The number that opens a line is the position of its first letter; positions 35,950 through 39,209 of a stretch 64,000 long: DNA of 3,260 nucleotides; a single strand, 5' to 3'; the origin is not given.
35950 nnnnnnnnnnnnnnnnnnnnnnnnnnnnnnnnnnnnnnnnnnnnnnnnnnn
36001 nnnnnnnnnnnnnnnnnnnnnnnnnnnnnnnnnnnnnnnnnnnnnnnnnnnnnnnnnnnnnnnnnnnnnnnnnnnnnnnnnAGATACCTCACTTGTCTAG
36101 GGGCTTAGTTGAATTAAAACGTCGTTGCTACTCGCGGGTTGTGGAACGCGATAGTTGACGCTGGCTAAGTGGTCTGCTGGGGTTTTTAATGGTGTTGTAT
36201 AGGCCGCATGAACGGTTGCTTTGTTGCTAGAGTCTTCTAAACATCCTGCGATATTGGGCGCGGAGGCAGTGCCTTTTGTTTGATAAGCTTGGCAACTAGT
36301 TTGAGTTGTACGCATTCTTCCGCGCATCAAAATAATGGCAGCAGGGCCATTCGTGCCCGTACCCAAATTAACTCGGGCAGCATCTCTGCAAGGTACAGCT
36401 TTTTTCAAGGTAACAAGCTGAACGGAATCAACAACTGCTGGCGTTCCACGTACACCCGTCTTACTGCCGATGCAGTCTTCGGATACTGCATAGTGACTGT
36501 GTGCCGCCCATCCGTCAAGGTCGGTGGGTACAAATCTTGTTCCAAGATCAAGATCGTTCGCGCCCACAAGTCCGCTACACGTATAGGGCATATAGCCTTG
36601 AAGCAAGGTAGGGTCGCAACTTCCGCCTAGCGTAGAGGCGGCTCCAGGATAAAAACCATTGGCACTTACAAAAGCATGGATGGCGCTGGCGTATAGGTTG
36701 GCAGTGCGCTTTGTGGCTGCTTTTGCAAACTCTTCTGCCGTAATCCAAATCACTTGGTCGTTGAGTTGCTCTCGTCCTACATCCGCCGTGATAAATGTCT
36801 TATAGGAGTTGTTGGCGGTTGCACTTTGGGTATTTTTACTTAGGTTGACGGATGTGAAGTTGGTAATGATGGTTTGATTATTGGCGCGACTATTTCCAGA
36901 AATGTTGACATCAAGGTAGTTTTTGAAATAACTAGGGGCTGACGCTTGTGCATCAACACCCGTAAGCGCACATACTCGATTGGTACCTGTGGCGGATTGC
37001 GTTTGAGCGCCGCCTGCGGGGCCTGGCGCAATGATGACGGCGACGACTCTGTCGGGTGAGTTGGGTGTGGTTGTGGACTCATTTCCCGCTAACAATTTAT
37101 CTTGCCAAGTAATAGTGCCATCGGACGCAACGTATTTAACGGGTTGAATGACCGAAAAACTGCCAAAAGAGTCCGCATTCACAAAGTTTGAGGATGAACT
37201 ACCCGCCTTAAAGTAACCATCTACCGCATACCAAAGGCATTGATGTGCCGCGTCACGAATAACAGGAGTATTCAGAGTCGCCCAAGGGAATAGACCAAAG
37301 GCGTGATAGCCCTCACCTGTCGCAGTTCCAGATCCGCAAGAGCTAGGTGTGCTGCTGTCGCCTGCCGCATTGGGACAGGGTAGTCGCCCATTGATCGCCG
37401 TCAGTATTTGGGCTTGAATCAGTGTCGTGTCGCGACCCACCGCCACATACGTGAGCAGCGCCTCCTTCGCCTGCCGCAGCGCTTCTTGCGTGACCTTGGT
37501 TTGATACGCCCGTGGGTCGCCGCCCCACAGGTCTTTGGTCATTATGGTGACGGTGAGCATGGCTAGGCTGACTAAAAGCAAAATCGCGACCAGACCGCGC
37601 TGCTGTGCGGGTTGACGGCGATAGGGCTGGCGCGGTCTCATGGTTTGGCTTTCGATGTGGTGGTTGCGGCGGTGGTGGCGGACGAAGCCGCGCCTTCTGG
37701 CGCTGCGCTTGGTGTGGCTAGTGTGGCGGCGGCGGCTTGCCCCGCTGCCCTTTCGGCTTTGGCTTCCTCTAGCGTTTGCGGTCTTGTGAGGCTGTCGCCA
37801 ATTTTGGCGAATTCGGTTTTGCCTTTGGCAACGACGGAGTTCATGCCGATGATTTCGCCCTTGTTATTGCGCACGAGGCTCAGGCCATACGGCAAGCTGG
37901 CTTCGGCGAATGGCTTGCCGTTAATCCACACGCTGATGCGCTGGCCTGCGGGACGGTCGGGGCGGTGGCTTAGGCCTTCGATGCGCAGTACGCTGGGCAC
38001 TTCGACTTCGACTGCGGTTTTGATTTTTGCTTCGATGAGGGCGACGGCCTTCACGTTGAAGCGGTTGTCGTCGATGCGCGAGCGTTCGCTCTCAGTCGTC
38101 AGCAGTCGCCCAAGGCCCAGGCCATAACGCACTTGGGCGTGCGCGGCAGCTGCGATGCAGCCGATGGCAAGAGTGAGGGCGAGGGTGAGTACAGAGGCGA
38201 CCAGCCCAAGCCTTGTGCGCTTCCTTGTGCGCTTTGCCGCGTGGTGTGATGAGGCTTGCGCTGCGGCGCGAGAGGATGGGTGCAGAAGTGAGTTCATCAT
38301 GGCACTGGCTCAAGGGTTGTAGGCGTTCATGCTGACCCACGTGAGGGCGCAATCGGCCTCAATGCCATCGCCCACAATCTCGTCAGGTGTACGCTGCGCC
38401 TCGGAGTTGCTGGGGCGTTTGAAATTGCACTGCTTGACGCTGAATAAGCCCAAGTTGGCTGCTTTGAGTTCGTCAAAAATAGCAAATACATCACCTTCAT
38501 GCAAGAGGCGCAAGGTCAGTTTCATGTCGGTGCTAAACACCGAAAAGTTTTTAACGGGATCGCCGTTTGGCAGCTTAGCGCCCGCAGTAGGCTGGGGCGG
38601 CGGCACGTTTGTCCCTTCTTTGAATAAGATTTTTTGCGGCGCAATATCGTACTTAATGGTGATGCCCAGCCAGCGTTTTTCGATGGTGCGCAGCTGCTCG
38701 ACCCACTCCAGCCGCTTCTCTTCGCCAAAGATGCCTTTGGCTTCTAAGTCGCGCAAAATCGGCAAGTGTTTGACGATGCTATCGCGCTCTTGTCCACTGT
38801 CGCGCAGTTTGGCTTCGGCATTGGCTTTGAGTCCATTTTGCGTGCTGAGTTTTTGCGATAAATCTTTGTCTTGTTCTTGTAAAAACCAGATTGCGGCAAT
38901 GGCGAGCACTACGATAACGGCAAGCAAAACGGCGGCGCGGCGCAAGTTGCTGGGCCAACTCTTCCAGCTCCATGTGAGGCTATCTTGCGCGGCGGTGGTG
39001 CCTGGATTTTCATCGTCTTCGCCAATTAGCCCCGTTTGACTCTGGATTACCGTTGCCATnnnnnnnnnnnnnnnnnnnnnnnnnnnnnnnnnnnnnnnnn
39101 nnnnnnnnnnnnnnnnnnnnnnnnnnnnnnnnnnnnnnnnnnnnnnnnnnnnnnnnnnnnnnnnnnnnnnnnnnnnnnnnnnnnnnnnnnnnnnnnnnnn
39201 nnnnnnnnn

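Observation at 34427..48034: Twelve-gene, translationally coupled type IV filament cluster with non-canonical composition and order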

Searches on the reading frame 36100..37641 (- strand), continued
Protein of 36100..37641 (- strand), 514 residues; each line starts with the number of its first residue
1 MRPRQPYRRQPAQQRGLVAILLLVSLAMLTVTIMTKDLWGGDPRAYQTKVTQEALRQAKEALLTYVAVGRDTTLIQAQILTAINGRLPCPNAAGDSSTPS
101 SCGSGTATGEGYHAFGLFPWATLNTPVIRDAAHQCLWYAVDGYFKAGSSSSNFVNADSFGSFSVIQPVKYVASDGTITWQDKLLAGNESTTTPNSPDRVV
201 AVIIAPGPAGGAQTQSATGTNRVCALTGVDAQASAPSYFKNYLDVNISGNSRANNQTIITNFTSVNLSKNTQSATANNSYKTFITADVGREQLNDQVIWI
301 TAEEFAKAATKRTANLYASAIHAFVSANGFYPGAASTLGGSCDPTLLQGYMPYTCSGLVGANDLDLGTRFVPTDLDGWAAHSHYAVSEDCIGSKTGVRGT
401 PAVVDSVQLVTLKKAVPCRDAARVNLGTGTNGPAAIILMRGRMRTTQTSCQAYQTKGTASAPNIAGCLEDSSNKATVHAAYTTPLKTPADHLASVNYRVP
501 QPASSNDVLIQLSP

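Call 46: search_protein_representatives(alignment_id=A2)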
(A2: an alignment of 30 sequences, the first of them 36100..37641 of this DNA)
Query: 30 sequences, 457 profile positions. Proteins with E-value up to 0.001 (for the whole library): 5474; up to 1e-10: 3471; up to 1e-30: 2322. The best 150 are listed.
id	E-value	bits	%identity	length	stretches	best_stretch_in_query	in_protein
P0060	2.3e-139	481.4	-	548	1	4-456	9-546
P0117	7.2e-138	476.5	-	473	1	3-454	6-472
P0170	5.0e-133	460.5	-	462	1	4-454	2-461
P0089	8.8e-133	459.7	-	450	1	1-455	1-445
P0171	2.0e-129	448.7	-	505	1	6-453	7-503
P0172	1.9e-128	445.4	-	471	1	6-454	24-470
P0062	2.2e-128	445.2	-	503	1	4-456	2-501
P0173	6.6e-128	443.6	-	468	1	5-453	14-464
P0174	1.2e-127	442.8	-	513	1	7-455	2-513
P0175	5.4e-127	440.6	-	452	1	8-455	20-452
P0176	5.9e-127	440.5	-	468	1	4-455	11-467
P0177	5.3e-126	437.4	-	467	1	8-454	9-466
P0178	5.8e-124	430.6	-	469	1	4-453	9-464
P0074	2.6e-122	425.2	-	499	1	2-456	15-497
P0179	3.3e-122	424.9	-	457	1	17-453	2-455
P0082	1.1e-107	376.9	-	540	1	3-456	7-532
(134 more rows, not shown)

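Call 63: find_encoding_contigs(protein=P0095, flank=10000, max_places=1)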
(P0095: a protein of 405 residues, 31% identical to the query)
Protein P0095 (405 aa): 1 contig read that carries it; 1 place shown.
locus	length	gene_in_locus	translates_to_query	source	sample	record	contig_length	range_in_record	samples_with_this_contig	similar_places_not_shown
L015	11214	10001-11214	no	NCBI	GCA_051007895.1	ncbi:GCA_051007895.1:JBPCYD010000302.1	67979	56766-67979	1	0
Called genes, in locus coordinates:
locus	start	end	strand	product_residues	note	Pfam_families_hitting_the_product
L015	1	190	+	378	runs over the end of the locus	PF00158:Sigma54_activat, PF14532:Sigma54_activ_2, PF07728:AAA_5, PF25601:AAA_lid_14, PF02954:HTH_8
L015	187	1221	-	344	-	PF00520:Ion_trans, PF07885:Ion_trans_2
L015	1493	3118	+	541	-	PF00263:Secretin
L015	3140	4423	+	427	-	PF07719:TPR_2 (faint), PF13428:TPR_14 (faint), PF13432:TPR_16 (faint), PF00515:TPR_1 (faint), PF13424:TPR_12 (faint)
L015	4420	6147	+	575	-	PF05157:MshEN, PF00437:T2SSE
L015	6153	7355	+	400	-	PF28597:T2SSF_N, PF00482:T2SSF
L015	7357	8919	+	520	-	-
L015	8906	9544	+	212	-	-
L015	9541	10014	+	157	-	-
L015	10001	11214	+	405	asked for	?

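Call 64: find_encoding_contigs(protein=P0131, flank=10000, max_places=1)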
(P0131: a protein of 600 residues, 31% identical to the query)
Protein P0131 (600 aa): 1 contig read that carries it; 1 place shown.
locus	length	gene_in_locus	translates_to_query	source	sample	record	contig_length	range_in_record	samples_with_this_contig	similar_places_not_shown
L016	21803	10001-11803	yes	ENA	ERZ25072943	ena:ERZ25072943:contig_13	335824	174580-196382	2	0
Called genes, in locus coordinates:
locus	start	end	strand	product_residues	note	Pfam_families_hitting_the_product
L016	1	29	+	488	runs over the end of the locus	PF00072:Response_reg, PF00158:Sigma54_activat, PF14532:Sigma54_activ_2, PF07724:AAA_2 (weak), PF07728:AAA_5 (weak), PF25601:AAA_lid_14, PF02954:HTH_8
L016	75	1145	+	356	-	PF13191:AAA_16 (weak), PF13401:AAA_22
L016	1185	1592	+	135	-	-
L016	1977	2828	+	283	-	PF00263:Secretin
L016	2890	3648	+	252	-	-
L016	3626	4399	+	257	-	PF13428:TPR_14 (faint), PF23914:TPR_CcmH_CycH (faint), PF24575:TPR_Slam (faint), PF00515:TPR_1 (faint), PF07719:TPR_2 (faint), PF13174:TPR_6 (faint), PF14559:TPR_19, PF13432:TPR_16 (weak), +4 more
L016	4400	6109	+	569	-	PF05157:MshEN, PF00437:T2SSE, PF13191:AAA_16 (weak)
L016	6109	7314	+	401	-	PF28597:T2SSF_N, PF00482:T2SSF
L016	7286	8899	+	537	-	-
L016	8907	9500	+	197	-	-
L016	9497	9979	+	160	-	-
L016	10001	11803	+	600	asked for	-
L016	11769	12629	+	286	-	-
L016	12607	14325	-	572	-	PF02518:HATPase_c (weak)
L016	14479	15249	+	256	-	-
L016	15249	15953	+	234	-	-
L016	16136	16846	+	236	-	PF07963:N_methyl (weak)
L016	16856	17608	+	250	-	PF00005:ABC_tran, PF13304:AAA_21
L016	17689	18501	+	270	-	PF13188:PAS_8 (weak), PF08448:PAS_4 (faint), PF00990:GGDEF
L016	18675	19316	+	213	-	PF00027:cNMP_binding, PF13545:HTH_Crp_2, PF00325:Crp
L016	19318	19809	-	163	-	PF13279:4HBT_2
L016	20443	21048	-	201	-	PF02661:Fic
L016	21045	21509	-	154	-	PF01381:HTH_3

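Call 65: find_encoding_contigs(protein=P0082, flank=10000, max_places=1)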
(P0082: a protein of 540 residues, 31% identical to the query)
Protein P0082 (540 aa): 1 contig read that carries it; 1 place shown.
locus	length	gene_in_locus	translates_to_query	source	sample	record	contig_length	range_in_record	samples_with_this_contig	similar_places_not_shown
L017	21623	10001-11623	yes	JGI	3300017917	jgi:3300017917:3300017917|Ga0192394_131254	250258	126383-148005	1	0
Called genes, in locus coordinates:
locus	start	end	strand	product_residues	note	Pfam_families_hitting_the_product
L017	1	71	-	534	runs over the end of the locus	PF13424:TPR_12 (faint), PF00515:TPR_1 (weak), PF07719:TPR_2 (weak), PF13181:TPR_8 (weak), PF13414:TPR_11 (weak)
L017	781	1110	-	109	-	PF01329:Pterin_4a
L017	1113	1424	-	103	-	PF01521:Fe-S_biosyn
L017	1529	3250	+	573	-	PF00685:Sulfotransfer_1 (faint), PF13469:Sulfotransfer_3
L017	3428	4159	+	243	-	PF00059:Lectin_C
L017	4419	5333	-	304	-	PF01555:N6_N4_Mtase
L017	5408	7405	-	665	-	PF02743:dCache_1, PF22673:MCP-like_PDC_1, PF00672:HAMP, PF00211:Guanylate_cyc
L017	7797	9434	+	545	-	PF25919:BSH_CusB (weak), PF25973:BSH_CzcB (weak), PF25967:RND-MFP_C (weak), PF25975:CzcB_C (weak)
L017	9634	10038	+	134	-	-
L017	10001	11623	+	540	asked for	-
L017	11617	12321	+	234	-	-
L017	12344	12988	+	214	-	-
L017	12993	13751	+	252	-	-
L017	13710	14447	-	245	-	PF06990:Gal-3-0_sulfotr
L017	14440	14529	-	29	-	-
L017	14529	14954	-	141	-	-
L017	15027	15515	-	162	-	-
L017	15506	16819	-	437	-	PF13304:AAA_21 (faint), PF13175:AAA_15 (weak)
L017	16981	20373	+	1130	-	PF08447:PAS_3, PF00989:PAS, PF08447:PAS_3, PF08448:PAS_4, PF08447:PAS_3, PF00512:HisKA, PF02518:HATPase_c, PF00072:Response_reg, +1 more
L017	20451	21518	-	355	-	PF00535:Glycos_transf_2, PF13641:Glyco_tranf_2_3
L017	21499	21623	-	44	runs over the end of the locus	-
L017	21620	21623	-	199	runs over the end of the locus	PF13469:Sulfotransfer_3 (faint), PF17784:Sulfotransfer_4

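Call 70: find_encoding_contigs(protein=P0170, flank=10000, max_places=1)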
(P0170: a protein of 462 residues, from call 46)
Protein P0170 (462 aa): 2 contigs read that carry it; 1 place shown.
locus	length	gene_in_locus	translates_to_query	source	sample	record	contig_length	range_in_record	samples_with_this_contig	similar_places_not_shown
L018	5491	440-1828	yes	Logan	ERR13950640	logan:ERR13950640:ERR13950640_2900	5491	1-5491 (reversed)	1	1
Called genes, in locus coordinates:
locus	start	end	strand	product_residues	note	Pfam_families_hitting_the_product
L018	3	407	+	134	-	?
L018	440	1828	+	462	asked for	-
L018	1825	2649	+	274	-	PF07963:N_methyl (weak)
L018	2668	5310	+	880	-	PF17159:MASE3, PF00989:PAS, PF08448:PAS_4 (weak), PF13426:PAS_9 (weak), PF00990:GGDEF, PF00563:EAL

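Call 71: find_encoding_contigs(protein=P0161, flank=10000, max_places=1)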
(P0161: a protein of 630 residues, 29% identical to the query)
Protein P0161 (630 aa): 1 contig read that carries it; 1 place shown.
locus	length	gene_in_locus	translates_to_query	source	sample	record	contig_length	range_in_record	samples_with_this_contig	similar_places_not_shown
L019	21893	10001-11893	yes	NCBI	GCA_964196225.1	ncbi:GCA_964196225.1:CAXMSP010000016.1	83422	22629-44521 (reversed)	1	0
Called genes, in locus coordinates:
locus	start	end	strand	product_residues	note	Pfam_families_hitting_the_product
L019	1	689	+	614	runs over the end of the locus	PF13401:AAA_22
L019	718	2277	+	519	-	PF00263:Secretin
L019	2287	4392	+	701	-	PF13429:TPR_15 (weak), PF00515:TPR_1 (faint), PF07719:TPR_2 (faint), PF13176:TPR_7 (faint), PF13428:TPR_14 (faint), PF14559:TPR_19 (faint), PF13431:TPR_17 (faint), PF13432:TPR_16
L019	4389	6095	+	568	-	PF05157:MshEN, PF00437:T2SSE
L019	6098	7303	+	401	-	PF28597:T2SSF_N (weak), PF00482:T2SSF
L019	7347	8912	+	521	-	-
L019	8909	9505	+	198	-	-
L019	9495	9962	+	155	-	-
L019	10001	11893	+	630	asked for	-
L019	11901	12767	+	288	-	PF07963:N_methyl (faint)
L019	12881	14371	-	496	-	PF02518:HATPase_c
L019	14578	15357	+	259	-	-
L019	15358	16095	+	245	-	-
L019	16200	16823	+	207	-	PF07963:N_methyl (weak)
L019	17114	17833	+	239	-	PF00005:ABC_tran, PF13304:AAA_21 (weak)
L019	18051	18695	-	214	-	PF00072:Response_reg, PF02954:HTH_8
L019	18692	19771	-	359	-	PF00512:HisKA, PF02518:HATPase_c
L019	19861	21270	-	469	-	PF03951:Gln-synt_N, PF00120:Gln-synt_C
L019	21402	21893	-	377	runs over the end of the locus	PF01545:Cation_efflux, PF16916:ZT_dimer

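Call 78: search_protein_families(library=ncbifam, max_evalue=0.01, proteins=[L012:628-2199:+, L012:4404-6116:+, L012:7369-8922:+])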
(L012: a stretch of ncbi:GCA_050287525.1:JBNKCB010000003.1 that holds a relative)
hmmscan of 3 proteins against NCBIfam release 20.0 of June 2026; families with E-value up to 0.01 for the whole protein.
L012:628-2199:+ (524 aa): 9 families
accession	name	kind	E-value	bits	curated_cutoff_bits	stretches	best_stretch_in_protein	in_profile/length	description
TIGR02519.1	pilus_MshL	equivalog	2.3e-76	256.6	250.2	1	217-501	1-290/290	pilus (MSHA type) biogenesis protein MshL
TIGR02517.1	type_II_gspD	equivalog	1.7e-45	155.6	351.35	1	175-509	260-598/600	type II secretion system secretin GspD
TIGR02515.1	IV_pilus_PilQ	subfamily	3.7e-32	111.9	284.35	2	297-501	246-427/428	type IV pilus secretin PilQ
TIGR02520.1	pilus_B_mal_scr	equivalog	9e-32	110.3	287.65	1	144-498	161-511/513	PilN family type IVB pilus formation outer membrane protein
TIGR02516.1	type_III_yscC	equivalog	2.3e-26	92.4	238.45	1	228-502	212-462/463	type III secretion system outer membrane ring subunit SctC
NF010083.0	PRK13568.1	equivalog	7e-23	81.1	554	1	201-502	138-418/419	DNA uptake porin HofQ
NF007851.2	PRK10560.1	exception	1.2e-15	57.3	598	1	210-503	139-411/412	DNA uptake porin HofQ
NF011873.0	PRK15346.1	equivalog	3.4e-14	52.4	524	1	233-486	254-479/499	EscC/YscC/HrcC family type III secretion system outer membrane ring protein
NF042912.1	Amuc_1098_fam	equivalog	6.9e-13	47.5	750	2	378-504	659-799/805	Amuc_1098 family type IV pilus outer membrane protein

L012:4404-6116:+ (571 aa): 26 families (the best 25 are shown)
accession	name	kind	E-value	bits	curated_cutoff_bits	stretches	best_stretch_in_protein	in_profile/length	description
TIGR02538.1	type_IV_pilB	equivalog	1.6e-154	515.6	675.65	1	12-564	1-562/564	type IV-A pilus assembly ATPase PilB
TIGR02533.1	type_II_gspE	equivalog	1.1e-152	509.1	630.25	1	88-564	7-486/486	type II secretion system ATPase GspE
NF053534.1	T4PilAsmATPsTfpB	equivalog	1.4e-130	436.5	850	1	83-564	95-582/584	type IV pilus assembly ATPase TfpB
NF007755.0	PRK10436.1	equivalog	6.5e-124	414.1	617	1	91-566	15-461/465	type II secretion system protein GspE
NF041000.1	ATPase_ComGA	equivalog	7.8e-74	248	300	1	192-456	3-266/267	competence type IV pilus ATPase ComGA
TIGR01420.1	pilT_fam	subfamily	2.1e-52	178.5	319.1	1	191-457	4-270/343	PilT/PilU family type 4a pilus ATPase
TIGR02524.1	dot_icm_DotB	equivalog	6.7e-23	81.5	463.3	1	298-433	117-257/358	Dot/Icm type IV secretion system ATPase DotB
TIGR02525.1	plasmid_TraJ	equivalog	1.2e-21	77.2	368.3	1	315-439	145-274/372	plasmid transfer ATPase TraJ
NF058587.1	archaellum_moto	equivalog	9.8e-18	64.2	550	1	319-432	275-393/527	archaellum flagellar ATPase motor FlaI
NF053729.1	c-di-GMP_motif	domain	5.8e-16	58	38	1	12-63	1-52/53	cyclic di-GMP-binding domain-containing protein, MshE-related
TIGR02782.1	TrbB_P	equivalog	5e-14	52.3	304.55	1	321-435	138-255/303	P-type conjugative transfer ATPase TrbB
NF012033.0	PRK15489.1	equivalog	6.5e-14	51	537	1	8-149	488-625/703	glycosyl transferase family protein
TIGR03819.1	heli_sec_ATPase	hypoth_equivalog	4.7e-13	49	373.15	1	236-438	98-303/340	TadA family conjugal transfer-associated ATPase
TIGR02788.1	VirB11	equivalog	9.5e-13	47.8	249.95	1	311-434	137-264/308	P-type DNA transfer ATPase VirB11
NF010407.0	PRK13833.1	subfamily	4e-11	42.9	499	1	322-435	147-262/323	conjugal transfer protein TrbB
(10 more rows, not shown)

L012:7369-8922:+ (518 aa): 0 families

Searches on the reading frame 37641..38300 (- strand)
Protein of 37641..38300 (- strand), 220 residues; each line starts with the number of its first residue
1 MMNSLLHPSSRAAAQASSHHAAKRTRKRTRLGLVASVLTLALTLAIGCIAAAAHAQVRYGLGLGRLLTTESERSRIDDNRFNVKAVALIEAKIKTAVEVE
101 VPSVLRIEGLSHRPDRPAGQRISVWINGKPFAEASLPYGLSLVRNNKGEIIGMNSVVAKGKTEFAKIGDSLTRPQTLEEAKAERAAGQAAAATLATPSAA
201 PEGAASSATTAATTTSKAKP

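Call 4: search_protein_families(library=pfam, max_evalue=0.1, proteins=[window:37641-38300:-])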
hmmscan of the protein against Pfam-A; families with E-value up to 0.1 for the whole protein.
window:37641-38300:- (220 aa): 0 families

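Call 5: search_protein_families(library=ncbifam, max_evalue=0.1, proteins=[window:37641-38300:-])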
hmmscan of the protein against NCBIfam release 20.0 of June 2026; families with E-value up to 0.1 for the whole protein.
window:37641-38300:- (220 aa): 1 family
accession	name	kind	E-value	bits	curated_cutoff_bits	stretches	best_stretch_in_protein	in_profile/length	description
NF009013.0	PRK12355.2-4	subfamily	0.032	12.7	605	1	151-218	93-160/576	type-F conjugative transfer system mating-pair stabilization protein TraN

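Call 58: search_solved_structures(query=A4, max_evalue=10)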
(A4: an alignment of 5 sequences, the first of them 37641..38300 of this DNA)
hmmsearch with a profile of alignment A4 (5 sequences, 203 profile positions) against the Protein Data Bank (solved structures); distinct sequences matched with E-value up to 10: 0.

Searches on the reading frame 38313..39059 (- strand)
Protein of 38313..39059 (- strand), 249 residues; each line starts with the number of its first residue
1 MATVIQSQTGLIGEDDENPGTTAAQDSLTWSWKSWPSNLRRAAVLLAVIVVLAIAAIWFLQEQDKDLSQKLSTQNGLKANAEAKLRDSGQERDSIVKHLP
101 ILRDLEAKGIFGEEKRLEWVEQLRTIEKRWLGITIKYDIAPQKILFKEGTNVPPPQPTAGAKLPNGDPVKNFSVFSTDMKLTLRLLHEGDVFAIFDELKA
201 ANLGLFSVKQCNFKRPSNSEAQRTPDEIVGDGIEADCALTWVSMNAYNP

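Call 4: search_protein_families(library=pfam, max_evalue=0.1, proteins=[window:38313-39059:-])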
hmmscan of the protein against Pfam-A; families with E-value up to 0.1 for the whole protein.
window:38313-39059:- (249 aa): 0 families

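Call 5: search_protein_families(library=ncbifam, max_evalue=0.1, proteins=[window:38313-39059:-])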
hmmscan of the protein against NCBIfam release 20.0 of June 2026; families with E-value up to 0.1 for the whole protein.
window:38313-39059:- (249 aa): 1 family
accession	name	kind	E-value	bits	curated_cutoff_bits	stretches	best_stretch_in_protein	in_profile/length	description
NF047320.1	morpho_MmpB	equivalog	0.058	13.4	34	0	39-55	21-37/39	morphogenic membrane protein MmpB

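Call 57: search_solved_structures(query=A3, max_evalue=10)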
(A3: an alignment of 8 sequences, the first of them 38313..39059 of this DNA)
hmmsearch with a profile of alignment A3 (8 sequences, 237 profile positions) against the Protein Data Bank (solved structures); distinct sequences matched with E-value up to 10: 6.
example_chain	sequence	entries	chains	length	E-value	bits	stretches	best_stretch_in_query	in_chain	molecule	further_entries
6jp9_A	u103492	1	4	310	0.025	16.8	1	56-116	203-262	GMP synthase [glutamine-hydrolyzing] subunit B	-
7sbc_A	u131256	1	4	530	0.2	13.9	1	74-137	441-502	GMP synthase [glutamine-hydrolyzing]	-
8oqz_B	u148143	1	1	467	9.6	8.4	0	35-78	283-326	Presenilin-1 CTF12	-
5fn2_B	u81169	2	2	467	9.9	8.3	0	35-78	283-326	Presenilin-1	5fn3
8x52_B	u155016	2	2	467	9.9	8.3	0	35-78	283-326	Presenilin-1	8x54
5a63_B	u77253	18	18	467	10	8.3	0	35-78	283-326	Presenilin-1 | Presenilin-1 CTF12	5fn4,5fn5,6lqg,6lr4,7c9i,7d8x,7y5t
